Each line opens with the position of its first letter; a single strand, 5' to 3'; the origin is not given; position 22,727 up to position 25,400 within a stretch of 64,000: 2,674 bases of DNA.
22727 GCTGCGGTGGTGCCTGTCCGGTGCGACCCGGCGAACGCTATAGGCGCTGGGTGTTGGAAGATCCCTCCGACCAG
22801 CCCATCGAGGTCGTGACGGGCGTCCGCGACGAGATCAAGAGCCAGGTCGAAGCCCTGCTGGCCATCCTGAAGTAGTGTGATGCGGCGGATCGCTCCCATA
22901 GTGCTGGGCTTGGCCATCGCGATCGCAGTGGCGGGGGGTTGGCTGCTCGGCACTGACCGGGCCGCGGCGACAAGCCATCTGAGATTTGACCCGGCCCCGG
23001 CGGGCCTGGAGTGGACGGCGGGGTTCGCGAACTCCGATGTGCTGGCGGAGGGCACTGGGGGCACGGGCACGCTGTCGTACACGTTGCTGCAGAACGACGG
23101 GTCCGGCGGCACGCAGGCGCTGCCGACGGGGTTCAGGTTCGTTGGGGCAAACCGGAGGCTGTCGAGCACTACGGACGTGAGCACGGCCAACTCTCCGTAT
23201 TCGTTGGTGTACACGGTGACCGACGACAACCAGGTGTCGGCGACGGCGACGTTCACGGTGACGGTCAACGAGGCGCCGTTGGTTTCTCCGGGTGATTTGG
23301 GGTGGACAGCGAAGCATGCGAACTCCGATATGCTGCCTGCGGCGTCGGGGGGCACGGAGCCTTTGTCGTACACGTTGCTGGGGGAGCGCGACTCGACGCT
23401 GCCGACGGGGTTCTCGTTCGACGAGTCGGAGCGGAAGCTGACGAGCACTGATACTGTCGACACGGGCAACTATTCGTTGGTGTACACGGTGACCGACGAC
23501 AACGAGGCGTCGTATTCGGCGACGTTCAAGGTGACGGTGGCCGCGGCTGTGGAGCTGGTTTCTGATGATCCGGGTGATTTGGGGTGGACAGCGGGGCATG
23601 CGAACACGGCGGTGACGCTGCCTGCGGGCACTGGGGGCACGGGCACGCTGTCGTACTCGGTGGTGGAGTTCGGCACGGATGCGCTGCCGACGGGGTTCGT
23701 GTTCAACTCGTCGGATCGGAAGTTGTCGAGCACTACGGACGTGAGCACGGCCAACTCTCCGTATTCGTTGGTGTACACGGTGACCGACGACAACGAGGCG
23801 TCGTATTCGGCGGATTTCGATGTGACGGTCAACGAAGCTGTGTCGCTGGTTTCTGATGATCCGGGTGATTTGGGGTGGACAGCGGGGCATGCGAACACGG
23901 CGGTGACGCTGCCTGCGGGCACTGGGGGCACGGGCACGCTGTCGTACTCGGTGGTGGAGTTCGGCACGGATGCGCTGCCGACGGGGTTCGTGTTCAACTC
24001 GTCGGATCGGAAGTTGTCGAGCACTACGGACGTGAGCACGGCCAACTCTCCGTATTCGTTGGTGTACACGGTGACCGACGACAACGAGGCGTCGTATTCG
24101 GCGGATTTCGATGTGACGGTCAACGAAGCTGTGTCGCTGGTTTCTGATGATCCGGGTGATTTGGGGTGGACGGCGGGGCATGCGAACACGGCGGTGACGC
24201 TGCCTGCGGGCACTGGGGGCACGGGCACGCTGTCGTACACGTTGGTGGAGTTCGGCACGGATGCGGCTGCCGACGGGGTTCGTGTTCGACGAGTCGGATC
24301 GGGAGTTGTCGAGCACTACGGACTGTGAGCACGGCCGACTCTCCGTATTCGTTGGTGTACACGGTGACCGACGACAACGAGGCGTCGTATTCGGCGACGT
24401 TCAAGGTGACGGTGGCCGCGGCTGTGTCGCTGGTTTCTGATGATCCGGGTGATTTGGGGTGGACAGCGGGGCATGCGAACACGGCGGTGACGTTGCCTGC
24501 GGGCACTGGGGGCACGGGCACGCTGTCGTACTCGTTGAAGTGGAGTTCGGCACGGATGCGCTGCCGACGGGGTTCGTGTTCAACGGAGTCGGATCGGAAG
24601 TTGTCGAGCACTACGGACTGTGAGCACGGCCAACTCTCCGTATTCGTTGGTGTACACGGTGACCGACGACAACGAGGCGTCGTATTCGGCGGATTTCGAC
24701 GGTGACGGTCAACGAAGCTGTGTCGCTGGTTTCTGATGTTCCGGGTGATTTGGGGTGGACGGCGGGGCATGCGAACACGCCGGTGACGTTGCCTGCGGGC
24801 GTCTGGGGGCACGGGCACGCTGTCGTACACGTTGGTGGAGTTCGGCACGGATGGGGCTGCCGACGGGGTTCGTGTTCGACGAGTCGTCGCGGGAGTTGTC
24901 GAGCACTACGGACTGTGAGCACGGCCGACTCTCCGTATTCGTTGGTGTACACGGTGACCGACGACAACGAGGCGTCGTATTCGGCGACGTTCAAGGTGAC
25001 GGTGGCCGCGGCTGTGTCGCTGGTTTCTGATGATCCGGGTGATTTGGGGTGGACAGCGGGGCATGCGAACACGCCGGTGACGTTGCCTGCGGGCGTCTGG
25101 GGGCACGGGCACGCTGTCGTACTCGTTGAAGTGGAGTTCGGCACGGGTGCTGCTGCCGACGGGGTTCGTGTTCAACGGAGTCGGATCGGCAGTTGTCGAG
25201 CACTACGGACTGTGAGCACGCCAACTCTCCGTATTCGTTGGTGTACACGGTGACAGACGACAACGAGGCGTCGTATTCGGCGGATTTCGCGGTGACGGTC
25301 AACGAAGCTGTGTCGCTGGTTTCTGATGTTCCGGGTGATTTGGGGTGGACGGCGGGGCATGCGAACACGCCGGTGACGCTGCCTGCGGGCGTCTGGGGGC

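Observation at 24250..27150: Frame-breaking lesions in the repeat gene are all insertions, recur at the same sites in successive units, and sit in a ~590-bp higher-order repeat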

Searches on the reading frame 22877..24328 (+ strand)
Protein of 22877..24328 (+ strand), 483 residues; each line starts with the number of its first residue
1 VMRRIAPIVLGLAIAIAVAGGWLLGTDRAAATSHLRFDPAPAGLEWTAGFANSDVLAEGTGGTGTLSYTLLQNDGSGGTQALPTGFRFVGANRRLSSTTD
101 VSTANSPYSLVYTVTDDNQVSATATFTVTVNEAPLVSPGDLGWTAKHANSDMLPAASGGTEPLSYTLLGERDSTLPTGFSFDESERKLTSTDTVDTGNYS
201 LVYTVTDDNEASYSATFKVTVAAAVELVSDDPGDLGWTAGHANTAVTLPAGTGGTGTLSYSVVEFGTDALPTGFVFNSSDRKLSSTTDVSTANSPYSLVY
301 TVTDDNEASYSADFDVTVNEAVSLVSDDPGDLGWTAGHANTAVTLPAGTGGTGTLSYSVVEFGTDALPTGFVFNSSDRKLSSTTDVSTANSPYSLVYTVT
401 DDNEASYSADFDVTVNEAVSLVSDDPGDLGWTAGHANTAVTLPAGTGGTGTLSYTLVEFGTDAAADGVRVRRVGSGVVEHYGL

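Call 9: search_protein_families(library=pfam, proteins=[window:22877-24328:+], max_evalue=0.01)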
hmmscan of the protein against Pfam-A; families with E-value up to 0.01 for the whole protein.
window:22877-24328:+ (483 aa): 7 families
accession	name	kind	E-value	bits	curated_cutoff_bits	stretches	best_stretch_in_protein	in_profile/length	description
PF05345.18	He_PIG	-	1.9e-20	73.6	24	4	139-222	9-96/96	Putative Ig domain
PF16403.11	Bact_surface_Ig-like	-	9.1e-05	22.9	27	0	190-221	40-71/71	Bacterial surface protein, Ig-like domain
PF17231.7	DUF5305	-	0.00037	20.4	29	0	204-247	13-55/217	Family of unknown function (DUF5305)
PF22523.1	DUF6999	-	0.0016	18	27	0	280-340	180-244/275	Family of unknown function (DUF6999)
PF22352.2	K319L-like_PKD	-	0.002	18.6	27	0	189-221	52-84/84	K319L-like, PKD domain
PF16803.11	DRE2_N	-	0.0038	17.9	23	0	289-377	44-113/130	Fe-S cluster assembly protein DRE2 N-terminus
PF18316.7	S-l_SbsC_C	-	0.009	16.9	26.6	0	93-130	45-85/86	S-layer protein SbsC C-terminal domain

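Call 10: find_encoding_contigs(protein=window:22877-24328:+, flank=10000, max_places=6)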
Protein window:22877-24328:+ (483 aa): no gene with exactly this product is on record in the collection.

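Call 51: find_homologous_proteins(query=window:22877-24325:+, max_evalue=1e-30)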
Query window:22877-24325:+ (483 aa): 21 proteins with E <= 1e-30 among 8000 candidates.
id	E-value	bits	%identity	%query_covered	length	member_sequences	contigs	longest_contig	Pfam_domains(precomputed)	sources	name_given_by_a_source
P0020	0.0e+0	1029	100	100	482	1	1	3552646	PF05345.19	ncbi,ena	-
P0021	7.9e-114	399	50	94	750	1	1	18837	PF16403.12,PF00395.26,PF05345.19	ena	-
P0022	5.1e-88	314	47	88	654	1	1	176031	PF16403.12,PF00395.26,PF05345.19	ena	-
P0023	1.4e-85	306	42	71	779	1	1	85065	PF17963.8,PF17892.8,PF02494.23,PF05345.19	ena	-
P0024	7.6e-79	284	43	70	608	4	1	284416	PF17963.8,PF17892.8,PF02494.23,PF05345.19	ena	-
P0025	1.4e-78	283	37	64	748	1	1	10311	PF17963.8,PF17892.8,PF02494.23,PF05345.19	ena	-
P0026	2.7e-67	246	42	83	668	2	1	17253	PF17963.8,PF02494.23,PF05345.19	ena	-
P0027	1.7e-54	204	41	59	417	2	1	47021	PF17963.8,PF17892.8,PF02494.23,PF16403.12,PF05345.19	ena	-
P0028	5.4e-50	189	51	52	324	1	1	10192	PF05345.19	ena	-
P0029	3.9e-45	173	38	83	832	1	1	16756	PF10105.15,PF17963.8,PF05345.19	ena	-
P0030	7.3e-45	172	40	76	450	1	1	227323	PF17963.8,PF17892.8,PF02494.23,PF05345.19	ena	-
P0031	3.0e-43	167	32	83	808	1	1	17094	PF17963.8,PF17892.8,PF18962.8,PF13860.13,PF05345.19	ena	-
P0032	6.0e-43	166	39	68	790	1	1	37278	PF05345.19,PF13753.13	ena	-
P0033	8.3e-43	165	36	83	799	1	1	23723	PF05345.19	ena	-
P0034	8.4e-39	152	35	77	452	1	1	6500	PF13585.13,PF17963.8,PF17892.8,PF18962.8,PF13860.13,PF05345.19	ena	-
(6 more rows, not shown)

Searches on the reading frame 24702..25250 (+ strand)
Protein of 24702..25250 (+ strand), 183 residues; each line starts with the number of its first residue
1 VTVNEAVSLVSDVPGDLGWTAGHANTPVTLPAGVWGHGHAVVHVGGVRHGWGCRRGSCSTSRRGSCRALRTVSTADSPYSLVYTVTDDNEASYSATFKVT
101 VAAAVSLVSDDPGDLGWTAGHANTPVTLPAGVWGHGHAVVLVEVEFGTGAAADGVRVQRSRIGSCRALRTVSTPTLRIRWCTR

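Call 23: find_homologous_proteins(query=window:24702-25250:+, max_evalue=0.00001)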
Query window:24702-25250:+: 1182 candidates shared short words with the query, none scored E <= 0.00001.
